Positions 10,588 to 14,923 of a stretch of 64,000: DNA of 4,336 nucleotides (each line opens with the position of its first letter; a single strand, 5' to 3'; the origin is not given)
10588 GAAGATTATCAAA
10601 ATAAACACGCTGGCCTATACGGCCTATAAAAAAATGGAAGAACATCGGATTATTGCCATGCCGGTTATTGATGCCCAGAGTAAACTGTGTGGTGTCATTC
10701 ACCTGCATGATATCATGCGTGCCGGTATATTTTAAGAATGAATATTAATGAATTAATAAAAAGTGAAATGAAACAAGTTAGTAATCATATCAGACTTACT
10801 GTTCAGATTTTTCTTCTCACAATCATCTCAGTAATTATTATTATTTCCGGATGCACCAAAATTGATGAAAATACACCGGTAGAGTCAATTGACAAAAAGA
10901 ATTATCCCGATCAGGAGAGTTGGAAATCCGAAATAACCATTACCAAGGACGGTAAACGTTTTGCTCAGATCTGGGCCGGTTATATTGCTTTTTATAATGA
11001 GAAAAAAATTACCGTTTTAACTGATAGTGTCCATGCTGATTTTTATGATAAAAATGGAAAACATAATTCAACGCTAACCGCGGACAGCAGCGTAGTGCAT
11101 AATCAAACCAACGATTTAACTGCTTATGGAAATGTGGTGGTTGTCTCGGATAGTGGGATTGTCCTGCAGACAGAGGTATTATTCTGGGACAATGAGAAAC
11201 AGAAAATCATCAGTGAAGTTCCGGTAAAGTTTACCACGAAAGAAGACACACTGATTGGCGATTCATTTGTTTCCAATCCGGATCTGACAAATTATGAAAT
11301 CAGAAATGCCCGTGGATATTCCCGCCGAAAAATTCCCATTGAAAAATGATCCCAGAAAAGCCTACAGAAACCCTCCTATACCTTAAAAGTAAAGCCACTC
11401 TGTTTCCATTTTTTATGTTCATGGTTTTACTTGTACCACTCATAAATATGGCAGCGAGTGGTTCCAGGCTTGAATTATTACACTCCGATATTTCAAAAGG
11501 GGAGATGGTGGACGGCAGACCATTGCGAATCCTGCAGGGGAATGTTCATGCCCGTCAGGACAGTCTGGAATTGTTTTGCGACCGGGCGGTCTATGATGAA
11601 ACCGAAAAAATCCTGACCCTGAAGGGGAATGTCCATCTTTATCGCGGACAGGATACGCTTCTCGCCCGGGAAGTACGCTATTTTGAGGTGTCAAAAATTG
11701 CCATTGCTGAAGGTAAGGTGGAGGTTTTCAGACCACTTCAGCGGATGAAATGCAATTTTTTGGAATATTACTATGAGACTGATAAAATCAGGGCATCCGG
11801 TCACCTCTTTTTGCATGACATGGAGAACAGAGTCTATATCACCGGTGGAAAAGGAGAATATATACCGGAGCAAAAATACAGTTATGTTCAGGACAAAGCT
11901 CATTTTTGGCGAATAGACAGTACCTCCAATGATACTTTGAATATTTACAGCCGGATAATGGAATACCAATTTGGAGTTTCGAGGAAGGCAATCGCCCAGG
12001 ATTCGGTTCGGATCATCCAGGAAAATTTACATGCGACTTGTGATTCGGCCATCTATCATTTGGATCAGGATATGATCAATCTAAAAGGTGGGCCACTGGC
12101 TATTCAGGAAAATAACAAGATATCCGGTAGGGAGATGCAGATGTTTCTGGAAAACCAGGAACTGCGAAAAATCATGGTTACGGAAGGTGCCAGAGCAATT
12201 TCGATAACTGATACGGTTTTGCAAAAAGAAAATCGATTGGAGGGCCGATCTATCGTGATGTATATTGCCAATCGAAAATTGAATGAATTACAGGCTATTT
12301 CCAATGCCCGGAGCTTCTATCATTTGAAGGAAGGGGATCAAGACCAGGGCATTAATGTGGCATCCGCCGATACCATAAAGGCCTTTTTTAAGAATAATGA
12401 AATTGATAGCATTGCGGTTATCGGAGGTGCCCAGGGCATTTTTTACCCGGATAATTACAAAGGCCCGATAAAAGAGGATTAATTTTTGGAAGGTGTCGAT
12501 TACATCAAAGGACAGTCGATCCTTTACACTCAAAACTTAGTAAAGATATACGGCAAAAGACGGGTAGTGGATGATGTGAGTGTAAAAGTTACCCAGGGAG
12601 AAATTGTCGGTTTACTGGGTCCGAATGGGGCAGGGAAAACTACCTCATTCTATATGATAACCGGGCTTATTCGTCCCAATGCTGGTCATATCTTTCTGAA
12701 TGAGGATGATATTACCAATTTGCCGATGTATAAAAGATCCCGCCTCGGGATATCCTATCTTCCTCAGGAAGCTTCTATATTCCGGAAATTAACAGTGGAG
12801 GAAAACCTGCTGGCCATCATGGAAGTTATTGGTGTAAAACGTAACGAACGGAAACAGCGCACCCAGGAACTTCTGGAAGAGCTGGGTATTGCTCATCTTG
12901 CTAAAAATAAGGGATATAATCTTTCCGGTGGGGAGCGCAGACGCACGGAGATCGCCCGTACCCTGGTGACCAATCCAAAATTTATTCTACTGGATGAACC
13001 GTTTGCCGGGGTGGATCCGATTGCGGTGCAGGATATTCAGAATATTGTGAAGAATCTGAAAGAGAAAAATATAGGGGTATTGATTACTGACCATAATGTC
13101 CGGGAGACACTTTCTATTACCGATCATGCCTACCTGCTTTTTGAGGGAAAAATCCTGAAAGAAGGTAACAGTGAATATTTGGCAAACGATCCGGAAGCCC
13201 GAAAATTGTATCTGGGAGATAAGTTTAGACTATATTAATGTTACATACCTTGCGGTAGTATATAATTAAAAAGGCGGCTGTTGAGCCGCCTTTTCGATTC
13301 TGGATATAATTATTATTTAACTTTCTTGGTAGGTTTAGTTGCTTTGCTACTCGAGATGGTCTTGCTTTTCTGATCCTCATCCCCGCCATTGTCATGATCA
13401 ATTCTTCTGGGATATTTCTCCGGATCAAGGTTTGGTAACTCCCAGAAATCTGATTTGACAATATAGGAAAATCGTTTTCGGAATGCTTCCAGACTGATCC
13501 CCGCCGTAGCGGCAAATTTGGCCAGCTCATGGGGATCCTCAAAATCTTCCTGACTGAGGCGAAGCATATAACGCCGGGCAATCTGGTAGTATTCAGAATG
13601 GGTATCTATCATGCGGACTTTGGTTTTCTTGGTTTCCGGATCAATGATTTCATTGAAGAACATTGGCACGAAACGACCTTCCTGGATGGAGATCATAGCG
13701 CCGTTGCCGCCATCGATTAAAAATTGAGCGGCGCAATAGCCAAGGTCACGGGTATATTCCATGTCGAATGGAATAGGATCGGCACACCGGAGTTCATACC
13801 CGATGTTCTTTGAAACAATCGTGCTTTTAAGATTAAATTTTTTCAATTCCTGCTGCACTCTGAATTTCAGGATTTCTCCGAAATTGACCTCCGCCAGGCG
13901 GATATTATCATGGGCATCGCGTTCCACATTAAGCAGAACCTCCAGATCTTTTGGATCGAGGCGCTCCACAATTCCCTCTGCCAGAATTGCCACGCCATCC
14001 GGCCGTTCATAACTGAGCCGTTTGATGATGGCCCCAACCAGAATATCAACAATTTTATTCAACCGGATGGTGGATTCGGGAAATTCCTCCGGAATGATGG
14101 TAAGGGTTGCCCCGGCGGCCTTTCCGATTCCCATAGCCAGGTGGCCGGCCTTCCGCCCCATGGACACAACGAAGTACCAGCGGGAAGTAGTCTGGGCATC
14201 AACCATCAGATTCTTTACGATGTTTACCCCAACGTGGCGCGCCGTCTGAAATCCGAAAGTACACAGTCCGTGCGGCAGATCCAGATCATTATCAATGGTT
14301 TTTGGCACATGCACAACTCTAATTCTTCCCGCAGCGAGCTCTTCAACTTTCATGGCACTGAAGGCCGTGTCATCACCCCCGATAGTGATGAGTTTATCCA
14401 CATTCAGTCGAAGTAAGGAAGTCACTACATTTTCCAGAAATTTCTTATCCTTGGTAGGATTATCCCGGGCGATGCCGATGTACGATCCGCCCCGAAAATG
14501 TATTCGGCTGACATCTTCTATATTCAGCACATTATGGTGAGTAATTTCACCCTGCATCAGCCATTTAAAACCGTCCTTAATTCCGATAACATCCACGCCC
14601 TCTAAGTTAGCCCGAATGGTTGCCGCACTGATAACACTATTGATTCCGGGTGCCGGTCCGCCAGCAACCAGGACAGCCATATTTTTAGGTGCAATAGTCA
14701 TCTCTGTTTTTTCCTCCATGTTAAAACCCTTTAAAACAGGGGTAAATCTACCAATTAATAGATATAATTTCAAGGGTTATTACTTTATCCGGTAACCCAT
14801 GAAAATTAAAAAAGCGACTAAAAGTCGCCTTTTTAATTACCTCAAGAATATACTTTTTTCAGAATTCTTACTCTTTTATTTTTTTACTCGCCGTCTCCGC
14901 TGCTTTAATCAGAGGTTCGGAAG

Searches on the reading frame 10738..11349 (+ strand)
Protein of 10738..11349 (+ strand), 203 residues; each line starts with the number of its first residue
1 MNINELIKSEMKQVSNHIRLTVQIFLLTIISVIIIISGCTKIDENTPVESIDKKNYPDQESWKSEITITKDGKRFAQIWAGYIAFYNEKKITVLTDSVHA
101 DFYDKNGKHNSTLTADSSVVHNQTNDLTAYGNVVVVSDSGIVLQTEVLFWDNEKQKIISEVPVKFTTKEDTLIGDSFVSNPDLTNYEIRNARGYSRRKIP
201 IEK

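Call 65: search_protein_families(library=pfam, proteins=[window:10738-11349:+], max_evalue=0.00001)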
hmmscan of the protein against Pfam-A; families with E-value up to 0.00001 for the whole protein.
window:10738-11349:+ (203 aa): 2 families
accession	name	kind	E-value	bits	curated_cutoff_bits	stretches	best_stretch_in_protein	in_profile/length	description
PF06835.18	LptC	-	2.2e-10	40.9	21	1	32-172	6-150/175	Lipopolysaccharide-assembly, LptC-related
PF13100.11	OstA_2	-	1.2e-06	28.7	21.2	1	108-177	33-102/158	OstA-like protein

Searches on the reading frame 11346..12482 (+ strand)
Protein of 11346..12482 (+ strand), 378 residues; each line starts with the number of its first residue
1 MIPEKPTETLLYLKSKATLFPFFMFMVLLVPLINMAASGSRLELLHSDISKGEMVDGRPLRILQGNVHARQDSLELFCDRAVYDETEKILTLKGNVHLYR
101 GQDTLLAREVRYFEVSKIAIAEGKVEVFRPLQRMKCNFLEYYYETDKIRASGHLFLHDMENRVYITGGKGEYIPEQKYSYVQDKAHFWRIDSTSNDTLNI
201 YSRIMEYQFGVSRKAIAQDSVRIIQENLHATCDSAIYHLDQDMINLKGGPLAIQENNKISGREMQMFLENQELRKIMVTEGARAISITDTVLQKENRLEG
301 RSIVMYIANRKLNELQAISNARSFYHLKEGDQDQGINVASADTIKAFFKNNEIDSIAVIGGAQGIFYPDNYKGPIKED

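Call 65: search_protein_families(library=pfam, proteins=[window:11346-12482:+], max_evalue=0.00001)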
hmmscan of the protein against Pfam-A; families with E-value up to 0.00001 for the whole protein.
window:11346-12482:+ (378 aa): 2 families
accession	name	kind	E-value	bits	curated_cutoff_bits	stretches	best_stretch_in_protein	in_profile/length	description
PF03968.19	LptD_N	-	6.4e-12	46.1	20.4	1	79-271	5-112/113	LptA/(LptD N-terminal domain) LPS transport protein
PF13100.11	OstA_2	-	1.9e-10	41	21.2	1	41-185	3-146/158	OstA-like protein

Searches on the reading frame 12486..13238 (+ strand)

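Call 65: search_protein_families(library=pfam, proteins=[window:12486-13238:+], max_evalue=0.00001)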
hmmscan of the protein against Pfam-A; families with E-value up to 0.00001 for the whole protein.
window:12486-13238:+ (250 aa): 1 family
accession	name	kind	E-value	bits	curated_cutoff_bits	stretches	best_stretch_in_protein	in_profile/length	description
PF00005.33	ABC_tran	-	1.6e-38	132.9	25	1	29-174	2-137/137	ABC transporter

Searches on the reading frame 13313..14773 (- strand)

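Call 65: search_protein_families(library=pfam, proteins=[window:13313-14773:-], max_evalue=0.00001)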
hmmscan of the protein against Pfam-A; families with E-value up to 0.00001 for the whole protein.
window:13313-14773:- (486 aa): 1 family
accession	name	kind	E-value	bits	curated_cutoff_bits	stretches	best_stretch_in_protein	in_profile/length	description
PF00365.25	PFK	-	4.1e-49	167.9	30.9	1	32-352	2-277/277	Phosphofructokinase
